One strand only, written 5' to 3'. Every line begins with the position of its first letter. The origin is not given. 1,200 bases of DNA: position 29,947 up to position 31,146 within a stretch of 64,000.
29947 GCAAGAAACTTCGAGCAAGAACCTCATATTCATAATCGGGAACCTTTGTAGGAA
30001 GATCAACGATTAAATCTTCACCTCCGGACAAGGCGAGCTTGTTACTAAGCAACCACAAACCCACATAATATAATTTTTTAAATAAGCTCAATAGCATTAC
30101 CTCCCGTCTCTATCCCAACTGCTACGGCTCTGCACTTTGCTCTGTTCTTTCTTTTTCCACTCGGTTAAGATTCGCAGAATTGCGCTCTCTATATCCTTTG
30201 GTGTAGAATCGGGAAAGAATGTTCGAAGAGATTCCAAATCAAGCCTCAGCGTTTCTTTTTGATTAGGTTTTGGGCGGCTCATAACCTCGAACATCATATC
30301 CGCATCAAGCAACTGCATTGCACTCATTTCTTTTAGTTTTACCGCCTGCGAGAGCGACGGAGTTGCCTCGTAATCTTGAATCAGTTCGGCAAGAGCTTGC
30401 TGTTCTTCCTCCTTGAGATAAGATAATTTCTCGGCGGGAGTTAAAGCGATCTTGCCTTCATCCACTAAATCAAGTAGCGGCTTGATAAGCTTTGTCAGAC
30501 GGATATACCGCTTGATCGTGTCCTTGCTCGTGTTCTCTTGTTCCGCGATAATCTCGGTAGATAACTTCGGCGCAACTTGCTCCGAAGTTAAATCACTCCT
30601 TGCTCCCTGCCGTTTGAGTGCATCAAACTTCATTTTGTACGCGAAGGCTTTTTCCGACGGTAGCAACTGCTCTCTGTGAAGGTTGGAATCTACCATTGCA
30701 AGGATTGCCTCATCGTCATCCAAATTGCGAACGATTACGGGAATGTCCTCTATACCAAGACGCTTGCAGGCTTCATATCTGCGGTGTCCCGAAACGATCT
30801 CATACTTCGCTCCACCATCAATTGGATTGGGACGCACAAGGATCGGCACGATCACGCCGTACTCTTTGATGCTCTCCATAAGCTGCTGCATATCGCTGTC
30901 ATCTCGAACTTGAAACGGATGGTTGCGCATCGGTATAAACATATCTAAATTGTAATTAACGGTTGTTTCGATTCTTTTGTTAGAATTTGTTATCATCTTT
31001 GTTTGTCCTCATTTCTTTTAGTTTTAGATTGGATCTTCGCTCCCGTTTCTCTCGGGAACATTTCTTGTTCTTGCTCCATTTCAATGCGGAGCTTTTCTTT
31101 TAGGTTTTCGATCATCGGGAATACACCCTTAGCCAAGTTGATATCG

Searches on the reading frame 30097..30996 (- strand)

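Call 36: search_protein_families(library=pfam, proteins=[window:30097-30996:-], max_evalue=0.001)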
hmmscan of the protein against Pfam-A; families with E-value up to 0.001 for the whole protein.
window:30097-30996:- (299 aa): 2 families
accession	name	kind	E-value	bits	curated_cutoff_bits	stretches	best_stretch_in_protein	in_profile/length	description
PF02195.25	ParB_N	-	4.7e-19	68.7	26.3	1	20-102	11-90/95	ParB N-terminal domain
PF17762.8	HTH_ParB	-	1.2e-05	25.8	22.6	1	144-208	20-85/102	ParB HTH domain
